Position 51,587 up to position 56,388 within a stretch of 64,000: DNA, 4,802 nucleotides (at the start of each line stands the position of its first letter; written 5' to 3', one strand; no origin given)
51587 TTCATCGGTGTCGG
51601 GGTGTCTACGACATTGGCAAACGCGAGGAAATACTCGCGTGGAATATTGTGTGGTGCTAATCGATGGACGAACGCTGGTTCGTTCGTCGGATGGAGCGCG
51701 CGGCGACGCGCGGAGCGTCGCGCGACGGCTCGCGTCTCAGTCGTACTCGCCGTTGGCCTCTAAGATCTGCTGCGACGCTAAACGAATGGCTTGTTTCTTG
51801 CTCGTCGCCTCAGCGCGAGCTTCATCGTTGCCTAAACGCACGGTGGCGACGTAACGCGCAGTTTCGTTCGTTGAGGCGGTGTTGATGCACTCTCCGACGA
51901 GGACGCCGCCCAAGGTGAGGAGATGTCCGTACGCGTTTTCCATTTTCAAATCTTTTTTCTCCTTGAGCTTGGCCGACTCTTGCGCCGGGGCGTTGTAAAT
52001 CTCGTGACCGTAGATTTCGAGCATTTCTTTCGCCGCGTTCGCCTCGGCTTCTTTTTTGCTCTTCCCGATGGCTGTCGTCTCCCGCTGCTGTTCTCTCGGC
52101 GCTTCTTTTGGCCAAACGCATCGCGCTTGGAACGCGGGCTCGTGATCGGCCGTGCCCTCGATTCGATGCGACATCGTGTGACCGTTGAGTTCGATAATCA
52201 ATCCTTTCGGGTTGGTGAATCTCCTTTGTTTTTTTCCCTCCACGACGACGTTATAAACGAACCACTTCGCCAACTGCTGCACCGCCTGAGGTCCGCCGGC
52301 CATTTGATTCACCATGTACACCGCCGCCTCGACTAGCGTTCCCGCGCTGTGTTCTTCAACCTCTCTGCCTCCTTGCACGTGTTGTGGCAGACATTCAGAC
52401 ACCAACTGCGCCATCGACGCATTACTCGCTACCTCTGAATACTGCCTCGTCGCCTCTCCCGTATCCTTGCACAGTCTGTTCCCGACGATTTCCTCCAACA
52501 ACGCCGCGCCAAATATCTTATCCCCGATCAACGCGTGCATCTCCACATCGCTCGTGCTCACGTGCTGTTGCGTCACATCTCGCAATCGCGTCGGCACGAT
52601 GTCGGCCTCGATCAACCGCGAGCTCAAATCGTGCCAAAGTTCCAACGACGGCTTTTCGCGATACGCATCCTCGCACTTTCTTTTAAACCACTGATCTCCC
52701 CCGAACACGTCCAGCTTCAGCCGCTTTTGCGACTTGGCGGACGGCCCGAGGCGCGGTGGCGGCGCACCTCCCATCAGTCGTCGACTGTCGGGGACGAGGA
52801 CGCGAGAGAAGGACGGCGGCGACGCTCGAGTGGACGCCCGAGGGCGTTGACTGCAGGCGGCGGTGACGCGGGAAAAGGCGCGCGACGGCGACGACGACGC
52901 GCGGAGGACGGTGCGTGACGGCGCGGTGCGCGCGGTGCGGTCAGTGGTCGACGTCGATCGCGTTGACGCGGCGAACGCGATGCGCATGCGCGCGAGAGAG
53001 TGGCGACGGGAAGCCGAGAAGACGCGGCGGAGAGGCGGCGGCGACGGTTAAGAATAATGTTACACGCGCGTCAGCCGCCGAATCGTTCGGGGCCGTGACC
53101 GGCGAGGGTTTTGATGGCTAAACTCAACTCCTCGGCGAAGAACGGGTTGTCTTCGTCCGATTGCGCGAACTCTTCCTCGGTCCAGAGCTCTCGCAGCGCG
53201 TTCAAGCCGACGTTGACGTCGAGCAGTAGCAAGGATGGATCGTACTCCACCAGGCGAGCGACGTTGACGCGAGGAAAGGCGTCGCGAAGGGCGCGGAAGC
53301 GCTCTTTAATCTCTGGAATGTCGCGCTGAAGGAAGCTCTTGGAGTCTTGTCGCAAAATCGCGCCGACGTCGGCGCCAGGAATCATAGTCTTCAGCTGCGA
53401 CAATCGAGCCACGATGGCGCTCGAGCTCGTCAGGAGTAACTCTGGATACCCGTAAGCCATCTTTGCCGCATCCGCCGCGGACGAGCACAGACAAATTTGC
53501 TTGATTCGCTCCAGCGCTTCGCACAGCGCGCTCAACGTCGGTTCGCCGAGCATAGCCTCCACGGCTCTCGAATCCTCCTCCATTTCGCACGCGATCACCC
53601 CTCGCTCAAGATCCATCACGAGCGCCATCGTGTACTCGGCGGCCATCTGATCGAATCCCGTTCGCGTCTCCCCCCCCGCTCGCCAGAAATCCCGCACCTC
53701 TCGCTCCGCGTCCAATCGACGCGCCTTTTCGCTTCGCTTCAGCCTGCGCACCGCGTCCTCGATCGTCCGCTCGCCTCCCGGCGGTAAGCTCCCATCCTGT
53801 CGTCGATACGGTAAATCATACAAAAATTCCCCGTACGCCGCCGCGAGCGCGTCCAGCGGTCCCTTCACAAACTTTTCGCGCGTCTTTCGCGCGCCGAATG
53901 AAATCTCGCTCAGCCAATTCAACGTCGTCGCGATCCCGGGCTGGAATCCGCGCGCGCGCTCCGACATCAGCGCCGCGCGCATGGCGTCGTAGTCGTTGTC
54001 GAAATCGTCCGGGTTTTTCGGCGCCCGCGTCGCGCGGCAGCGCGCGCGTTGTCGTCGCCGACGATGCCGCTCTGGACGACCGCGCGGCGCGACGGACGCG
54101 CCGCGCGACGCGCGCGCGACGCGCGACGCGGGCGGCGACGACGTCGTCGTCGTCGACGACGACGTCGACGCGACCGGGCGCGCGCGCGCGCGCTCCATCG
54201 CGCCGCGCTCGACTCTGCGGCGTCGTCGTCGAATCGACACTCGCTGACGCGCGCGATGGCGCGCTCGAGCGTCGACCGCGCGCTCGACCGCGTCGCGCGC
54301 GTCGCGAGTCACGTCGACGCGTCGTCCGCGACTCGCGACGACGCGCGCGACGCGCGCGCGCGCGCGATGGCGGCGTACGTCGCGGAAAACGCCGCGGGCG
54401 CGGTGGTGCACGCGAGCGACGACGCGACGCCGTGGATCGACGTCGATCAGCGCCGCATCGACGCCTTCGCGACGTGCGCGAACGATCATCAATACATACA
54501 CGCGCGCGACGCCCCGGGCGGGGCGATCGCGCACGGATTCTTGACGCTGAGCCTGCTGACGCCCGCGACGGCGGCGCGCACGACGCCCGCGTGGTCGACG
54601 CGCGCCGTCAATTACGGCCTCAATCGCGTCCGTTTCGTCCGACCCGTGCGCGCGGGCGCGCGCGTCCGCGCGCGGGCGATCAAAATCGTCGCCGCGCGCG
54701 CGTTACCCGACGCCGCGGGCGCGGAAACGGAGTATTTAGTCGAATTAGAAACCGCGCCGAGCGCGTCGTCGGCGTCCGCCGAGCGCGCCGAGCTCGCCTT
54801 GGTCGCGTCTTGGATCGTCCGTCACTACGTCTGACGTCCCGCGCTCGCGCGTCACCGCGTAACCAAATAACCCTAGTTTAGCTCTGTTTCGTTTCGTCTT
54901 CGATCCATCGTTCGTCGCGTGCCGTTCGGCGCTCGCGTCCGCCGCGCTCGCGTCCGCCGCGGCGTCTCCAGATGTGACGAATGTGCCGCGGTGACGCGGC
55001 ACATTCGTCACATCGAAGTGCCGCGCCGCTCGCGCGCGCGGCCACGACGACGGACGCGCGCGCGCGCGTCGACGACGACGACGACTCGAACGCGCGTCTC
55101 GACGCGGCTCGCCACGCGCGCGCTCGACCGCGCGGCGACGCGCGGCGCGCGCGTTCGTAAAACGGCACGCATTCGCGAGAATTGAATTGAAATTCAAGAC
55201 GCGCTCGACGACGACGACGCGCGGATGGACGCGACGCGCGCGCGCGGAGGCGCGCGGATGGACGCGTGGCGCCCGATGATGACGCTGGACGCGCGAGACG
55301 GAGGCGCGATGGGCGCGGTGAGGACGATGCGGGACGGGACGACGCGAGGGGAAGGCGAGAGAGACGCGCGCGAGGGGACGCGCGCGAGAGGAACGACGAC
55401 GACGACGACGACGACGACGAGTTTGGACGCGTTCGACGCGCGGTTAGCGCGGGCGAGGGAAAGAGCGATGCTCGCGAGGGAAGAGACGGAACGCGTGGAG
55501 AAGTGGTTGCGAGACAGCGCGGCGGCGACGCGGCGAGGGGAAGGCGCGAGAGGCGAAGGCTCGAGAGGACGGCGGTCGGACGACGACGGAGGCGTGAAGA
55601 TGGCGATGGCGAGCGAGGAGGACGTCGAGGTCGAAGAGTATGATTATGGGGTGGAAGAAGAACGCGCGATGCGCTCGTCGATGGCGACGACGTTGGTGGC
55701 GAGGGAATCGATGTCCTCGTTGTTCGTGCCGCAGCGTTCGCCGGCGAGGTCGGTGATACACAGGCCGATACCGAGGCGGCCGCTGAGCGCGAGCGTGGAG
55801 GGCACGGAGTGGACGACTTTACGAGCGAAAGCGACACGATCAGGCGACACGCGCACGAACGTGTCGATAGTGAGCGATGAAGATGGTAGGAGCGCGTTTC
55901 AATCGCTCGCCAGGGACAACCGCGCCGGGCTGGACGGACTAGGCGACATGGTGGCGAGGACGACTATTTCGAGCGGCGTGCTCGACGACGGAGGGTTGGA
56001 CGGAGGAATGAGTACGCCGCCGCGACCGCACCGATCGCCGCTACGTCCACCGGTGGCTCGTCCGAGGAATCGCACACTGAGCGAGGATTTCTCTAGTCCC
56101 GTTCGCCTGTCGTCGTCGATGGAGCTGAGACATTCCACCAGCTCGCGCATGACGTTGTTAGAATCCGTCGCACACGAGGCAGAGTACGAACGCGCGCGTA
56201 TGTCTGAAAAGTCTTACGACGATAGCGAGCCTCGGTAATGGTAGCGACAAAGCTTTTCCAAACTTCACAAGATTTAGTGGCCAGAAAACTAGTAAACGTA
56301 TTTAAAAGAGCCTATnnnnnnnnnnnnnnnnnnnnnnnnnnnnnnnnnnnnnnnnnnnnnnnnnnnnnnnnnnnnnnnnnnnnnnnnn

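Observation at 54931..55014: Perfect 44-bp hairpin (20-bp arms) preceded by a 15-bp direct repeat, between two plus-strand genes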

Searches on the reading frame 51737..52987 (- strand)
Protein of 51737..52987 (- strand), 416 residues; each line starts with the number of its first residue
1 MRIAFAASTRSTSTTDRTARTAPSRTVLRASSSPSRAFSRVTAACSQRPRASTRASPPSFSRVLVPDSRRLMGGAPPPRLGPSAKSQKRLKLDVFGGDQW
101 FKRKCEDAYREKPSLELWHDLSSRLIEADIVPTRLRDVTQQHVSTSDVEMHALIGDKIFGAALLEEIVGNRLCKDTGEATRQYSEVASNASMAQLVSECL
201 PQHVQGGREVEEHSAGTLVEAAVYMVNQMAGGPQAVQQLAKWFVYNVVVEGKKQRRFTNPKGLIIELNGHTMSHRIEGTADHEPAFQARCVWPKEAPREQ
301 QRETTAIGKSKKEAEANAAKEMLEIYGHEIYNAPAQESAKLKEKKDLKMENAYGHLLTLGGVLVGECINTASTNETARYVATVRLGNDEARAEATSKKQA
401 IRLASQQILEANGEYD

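Call 8: search_protein_families(library=pfam, proteins=[window:51737-52987:-], max_evalue=0.01)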
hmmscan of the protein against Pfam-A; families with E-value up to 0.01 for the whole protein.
window:51737-52987:- (416 aa): 1 family
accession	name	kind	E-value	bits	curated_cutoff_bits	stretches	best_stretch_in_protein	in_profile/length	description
PF00035.32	dsrm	-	1.2e-11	45.4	23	1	274-324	20-64/66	Double-stranded RNA binding motif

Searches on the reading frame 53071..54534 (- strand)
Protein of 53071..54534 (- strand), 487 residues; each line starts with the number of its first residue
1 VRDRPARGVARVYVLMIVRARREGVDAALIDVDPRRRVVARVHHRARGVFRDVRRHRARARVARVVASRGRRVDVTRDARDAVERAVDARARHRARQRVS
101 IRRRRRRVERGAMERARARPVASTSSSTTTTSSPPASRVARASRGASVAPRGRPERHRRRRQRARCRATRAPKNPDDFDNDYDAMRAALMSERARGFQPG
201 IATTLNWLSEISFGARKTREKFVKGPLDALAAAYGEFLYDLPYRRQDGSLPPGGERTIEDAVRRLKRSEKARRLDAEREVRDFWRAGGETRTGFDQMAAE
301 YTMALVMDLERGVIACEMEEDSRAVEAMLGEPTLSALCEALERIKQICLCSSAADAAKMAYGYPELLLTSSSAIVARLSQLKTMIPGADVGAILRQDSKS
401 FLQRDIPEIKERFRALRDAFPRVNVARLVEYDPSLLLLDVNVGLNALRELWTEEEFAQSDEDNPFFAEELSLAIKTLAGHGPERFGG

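Call 8: search_protein_families(library=pfam, proteins=[window:53071-54534:-], max_evalue=0.01)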
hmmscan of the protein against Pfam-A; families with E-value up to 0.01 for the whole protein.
window:53071-54534:- (487 aa): 1 family
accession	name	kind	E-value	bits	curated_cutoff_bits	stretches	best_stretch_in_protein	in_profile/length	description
PF11236.13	DUF3037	-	0.0055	17.4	22.6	0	306-358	22-75/118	Protein of unknown function (DUF3037)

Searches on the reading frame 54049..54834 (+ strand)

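Call 8: search_protein_families(library=pfam, proteins=[window:54049-54834:+], max_evalue=0.01)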
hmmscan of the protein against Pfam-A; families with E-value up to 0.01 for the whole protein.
window:54049-54834:+ (261 aa): 1 family
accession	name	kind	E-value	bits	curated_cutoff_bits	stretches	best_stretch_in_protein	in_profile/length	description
PF01575.25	MaoC_dehydratas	-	2.7e-12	46.8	27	1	125-210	11-99/123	MaoC like domain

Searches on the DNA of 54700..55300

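Call 43: search_rna_families(source=window, start=54700, end=55300, threshold=evalue, max_evalue=1)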
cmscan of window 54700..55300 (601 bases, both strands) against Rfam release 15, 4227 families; matches with E-value up to 1: 8.
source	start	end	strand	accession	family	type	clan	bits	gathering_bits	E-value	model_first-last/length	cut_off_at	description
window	54948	55035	+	RF03976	MIR898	Gene; miRNA;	-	30.2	75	0.00028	1-154/154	no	MIR898 microRNA precursor family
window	54956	55028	+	RF03681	mir-1295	Gene; miRNA;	-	20.4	100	0.35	1-78/78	no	mir-1295 microRNA precursor family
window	54968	55017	+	RF00877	mir-592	Gene; miRNA;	-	19.9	67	0.18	1-88/88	no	mir-592 microRNA precursor family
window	54971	55011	-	RF01059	mir-598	Gene; miRNA;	-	19.2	69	0.31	1-80/80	no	mir-598 microRNA precursor family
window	54977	55045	+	RF01683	P6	Gene; sRNA;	-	18.4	50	0.0085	1-510/510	no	Pseudomonas sRNA P6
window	54958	55027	+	RF03552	mir-43_2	Gene; miRNA;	-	17.4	90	0.55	1-78/78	no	mir-43_2 microRNA precursor family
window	55078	55257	+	RF00261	IRES_L-myc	Cis-reg; IRES;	-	15.9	60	0.84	1-221/221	no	L-myc internal ribosome entry site (IRES)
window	55047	55206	-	RF02690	BTH_s1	Gene; sRNA;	-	13.5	74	0.87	1-205/205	no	Burkholderia sRNA 1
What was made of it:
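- On Known structured RNA family (Rfam), including miRNA precursors: The best permissive hit is MIR898 at 30.2 bits against a cut-off of 75 (call 43).
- Closest known: Template-switch mutations as the origin of perfect RNA hairpins and de novo miRNA genes. Same: The new stem resembles miRNA precursors to covariance models, but the hits here are sub-threshold (call 43).
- Tried and rejected: A permissive scan of 54700-55300 gave only generic sub-threshold miRNA-like hits (call 43).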

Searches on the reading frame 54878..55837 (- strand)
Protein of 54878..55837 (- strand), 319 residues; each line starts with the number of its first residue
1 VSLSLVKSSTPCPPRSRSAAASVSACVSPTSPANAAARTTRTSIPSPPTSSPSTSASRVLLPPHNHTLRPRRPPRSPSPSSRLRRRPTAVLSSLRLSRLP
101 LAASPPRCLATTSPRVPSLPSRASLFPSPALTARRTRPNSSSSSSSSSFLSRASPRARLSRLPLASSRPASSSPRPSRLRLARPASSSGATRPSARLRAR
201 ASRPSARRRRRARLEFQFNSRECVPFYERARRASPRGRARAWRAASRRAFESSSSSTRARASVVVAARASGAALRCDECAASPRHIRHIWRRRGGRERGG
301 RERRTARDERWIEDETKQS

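Call 8: search_protein_families(library=pfam, proteins=[window:54878-55837:-], max_evalue=0.01)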
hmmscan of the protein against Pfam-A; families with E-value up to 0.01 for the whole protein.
window:54878-55837:- (319 aa): 0 families

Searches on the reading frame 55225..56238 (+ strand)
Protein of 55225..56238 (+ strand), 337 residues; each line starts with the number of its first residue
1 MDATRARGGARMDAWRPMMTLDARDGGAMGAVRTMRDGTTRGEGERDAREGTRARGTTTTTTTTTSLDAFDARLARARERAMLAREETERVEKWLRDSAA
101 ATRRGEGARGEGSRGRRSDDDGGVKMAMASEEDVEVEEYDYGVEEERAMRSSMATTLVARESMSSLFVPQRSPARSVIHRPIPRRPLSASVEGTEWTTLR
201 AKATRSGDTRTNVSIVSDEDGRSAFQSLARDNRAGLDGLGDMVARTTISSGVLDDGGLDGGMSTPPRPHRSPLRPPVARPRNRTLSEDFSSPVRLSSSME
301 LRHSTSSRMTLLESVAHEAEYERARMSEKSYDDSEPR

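Call 8: search_protein_families(library=pfam, proteins=[window:55225-56238:+], max_evalue=0.01)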
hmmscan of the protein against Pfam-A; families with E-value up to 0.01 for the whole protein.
window:55225-56238:+ (337 aa): 0 families

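Call 15: find_encoding_contigs(protein=window:55225-56238:+, flank=10000, max_places=10)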
Protein window:55225-56238:+ (337 aa): no gene with exactly this product is on record in the collection.
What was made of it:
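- Tried and rejected: An exact-protein look-up of the downstream ORF as read from the window (337 aa) found nothing, because gene callers use a later start (call 15).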
